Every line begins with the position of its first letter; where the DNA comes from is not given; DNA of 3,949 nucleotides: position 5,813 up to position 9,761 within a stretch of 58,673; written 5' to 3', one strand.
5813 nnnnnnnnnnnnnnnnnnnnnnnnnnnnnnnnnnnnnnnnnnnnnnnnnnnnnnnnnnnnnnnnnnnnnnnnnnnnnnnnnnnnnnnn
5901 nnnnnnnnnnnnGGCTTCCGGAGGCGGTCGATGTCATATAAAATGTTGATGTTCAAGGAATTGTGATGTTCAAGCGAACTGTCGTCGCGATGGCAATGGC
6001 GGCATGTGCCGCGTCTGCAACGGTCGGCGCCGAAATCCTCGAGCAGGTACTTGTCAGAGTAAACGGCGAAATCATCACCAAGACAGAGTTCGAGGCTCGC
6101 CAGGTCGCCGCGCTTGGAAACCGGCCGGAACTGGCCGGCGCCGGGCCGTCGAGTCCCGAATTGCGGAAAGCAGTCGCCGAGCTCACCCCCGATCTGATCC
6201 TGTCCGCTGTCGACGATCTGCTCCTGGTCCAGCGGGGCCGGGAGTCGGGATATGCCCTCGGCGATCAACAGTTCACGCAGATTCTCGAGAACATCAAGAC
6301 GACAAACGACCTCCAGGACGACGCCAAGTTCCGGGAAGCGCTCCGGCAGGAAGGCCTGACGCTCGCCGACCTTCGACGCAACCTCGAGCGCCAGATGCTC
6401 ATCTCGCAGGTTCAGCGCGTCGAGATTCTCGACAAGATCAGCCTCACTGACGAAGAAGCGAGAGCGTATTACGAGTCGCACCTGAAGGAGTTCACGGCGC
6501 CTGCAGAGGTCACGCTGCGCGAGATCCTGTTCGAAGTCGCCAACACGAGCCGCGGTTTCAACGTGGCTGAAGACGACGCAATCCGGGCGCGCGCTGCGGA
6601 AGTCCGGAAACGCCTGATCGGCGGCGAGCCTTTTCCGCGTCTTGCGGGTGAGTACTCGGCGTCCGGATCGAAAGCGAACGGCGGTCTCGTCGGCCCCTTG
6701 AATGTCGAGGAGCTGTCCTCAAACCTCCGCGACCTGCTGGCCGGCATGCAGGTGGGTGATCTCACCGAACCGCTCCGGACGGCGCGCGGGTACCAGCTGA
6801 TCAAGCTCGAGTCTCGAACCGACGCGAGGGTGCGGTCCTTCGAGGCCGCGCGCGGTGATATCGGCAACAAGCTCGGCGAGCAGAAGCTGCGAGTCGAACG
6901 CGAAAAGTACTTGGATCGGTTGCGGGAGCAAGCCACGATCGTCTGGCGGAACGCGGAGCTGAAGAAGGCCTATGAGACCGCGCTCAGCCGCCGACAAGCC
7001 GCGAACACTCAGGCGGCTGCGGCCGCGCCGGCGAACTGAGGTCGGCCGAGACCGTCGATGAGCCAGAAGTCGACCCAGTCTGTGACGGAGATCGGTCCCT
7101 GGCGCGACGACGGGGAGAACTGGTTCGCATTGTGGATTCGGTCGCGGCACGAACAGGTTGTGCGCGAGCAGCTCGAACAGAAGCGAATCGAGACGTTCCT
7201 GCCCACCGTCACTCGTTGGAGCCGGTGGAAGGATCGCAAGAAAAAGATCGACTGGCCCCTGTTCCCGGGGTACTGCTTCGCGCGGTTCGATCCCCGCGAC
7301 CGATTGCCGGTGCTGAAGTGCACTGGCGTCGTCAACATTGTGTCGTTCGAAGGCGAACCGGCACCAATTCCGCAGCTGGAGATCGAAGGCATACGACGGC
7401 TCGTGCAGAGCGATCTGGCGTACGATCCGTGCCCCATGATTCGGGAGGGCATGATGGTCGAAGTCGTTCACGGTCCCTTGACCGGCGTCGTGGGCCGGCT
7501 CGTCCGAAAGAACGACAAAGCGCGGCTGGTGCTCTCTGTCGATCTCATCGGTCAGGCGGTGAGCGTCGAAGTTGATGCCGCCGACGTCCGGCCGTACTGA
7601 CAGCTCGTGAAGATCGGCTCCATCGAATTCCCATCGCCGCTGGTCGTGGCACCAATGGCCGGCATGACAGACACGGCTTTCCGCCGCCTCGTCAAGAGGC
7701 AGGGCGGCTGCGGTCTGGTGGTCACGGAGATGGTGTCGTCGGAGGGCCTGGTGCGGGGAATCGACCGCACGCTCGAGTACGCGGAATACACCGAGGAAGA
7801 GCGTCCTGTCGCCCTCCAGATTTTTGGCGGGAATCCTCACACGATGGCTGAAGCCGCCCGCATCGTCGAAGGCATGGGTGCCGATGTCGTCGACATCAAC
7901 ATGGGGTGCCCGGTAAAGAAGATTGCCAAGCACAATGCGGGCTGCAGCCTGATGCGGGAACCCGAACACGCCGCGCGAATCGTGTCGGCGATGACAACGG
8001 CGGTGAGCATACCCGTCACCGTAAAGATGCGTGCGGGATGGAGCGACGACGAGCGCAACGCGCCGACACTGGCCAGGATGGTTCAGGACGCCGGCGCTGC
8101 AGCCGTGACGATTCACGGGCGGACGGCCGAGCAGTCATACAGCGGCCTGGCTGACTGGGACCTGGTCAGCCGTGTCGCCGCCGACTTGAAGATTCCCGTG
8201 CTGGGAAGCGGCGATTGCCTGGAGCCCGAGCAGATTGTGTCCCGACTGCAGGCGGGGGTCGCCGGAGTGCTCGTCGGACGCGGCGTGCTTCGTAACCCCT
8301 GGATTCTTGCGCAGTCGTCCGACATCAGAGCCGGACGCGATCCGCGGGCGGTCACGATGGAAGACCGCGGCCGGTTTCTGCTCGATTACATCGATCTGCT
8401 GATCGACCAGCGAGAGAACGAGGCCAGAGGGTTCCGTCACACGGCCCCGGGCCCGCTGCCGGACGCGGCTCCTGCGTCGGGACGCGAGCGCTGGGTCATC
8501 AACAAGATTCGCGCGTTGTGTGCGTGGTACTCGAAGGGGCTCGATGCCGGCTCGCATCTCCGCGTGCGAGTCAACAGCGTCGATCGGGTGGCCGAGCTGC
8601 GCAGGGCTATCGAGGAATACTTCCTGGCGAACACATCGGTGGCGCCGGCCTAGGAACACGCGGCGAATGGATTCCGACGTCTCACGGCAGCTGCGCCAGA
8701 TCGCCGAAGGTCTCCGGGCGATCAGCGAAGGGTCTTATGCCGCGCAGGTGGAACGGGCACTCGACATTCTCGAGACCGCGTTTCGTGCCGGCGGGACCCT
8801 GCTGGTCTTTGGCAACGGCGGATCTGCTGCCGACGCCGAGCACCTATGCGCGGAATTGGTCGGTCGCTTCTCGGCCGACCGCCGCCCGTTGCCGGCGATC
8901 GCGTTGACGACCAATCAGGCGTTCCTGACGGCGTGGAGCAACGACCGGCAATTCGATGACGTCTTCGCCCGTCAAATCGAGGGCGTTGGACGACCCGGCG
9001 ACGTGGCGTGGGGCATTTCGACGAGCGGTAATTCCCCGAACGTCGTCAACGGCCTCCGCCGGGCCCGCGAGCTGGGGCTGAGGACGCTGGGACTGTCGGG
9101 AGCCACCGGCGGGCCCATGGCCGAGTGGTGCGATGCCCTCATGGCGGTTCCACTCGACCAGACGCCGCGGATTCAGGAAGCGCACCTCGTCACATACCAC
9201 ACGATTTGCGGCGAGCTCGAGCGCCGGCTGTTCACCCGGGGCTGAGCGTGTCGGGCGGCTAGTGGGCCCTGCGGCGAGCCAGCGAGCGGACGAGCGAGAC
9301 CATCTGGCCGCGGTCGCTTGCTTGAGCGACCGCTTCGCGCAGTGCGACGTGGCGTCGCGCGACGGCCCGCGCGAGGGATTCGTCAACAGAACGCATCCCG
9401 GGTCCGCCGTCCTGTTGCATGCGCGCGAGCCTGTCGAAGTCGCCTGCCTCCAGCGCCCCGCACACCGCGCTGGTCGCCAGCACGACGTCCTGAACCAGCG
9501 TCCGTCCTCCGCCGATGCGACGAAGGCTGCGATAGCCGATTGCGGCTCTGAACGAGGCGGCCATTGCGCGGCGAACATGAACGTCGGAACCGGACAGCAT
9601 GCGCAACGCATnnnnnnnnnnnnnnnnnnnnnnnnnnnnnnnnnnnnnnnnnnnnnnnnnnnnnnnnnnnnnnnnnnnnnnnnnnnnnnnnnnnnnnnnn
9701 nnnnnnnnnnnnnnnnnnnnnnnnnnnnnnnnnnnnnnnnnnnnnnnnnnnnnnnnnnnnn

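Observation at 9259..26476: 17-kb c-di-GMP / sigma54 / alternative-sigma regulatory island with no obvious effector genes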

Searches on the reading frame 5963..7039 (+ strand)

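Call 10: search_protein_families(library=pfam, proteins=[window:5963-7039:+], max_evalue=0.001)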
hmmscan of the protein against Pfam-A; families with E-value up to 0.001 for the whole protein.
window:5963-7039:+ (358 aa): 5 families
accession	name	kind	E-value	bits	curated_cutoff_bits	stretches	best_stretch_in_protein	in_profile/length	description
PF00639.27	Rotamase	-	2.8e-14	54.3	21.7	1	200-283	11-96/97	PPIC-type PPIASE domain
PF13145.12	Rotamase_2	-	8.1e-13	49.7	27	1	162-297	2-120/121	PPIC-type PPIASE domain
PF13616.12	Rotamase_3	-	7.5e-10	39.8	22.5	1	178-283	11-113/116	PPIC-type PPIASE domain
PF13624.11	SurA_N_3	-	2.9e-09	37.4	27.2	1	28-151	39-162/162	SurA-like N-terminal domain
PF09312.16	SurA_N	-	4.6e-08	33.7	30.8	1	26-151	1-118/118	SurA N-terminal domain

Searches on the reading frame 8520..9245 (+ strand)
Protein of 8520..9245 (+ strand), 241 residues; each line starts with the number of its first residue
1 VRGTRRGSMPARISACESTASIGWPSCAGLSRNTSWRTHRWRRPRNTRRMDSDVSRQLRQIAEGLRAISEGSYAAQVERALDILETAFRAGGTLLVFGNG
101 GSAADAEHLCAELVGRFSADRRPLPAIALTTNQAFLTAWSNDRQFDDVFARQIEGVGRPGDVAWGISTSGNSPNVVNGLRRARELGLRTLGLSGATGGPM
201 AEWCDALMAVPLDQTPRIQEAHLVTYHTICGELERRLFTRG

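Call 6: search_protein_families(library=pfam, proteins=[window:8520-9245:+], max_evalue=5)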
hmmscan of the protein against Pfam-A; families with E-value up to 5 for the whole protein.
window:8520-9245:+ (241 aa): 3 families
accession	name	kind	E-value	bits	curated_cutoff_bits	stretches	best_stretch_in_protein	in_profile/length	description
PF13580.11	SIS_2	-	8.4e-25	87.8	27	1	63-194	8-138/138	SIS domain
PF01380.27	SIS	-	0.0055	17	25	1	158-211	52-105/131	SIS domain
PF13410.11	GST_C_2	-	0.29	11.7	24.9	1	74-106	8-38/69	Glutathione S-transferase, C-terminal domain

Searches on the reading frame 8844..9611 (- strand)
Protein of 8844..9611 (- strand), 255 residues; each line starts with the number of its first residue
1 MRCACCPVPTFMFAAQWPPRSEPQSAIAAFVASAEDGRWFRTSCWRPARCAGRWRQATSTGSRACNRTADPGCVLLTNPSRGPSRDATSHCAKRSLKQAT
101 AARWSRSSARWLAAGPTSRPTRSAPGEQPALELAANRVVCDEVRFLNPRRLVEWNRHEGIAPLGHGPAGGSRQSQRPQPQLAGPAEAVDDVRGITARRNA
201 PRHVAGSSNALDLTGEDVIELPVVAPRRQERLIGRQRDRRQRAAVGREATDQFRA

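Call 6: search_protein_families(library=pfam, proteins=[window:8844-9611:-], max_evalue=5)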
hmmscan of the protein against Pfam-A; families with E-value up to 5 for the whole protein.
window:8844-9611:- (255 aa): 0 families
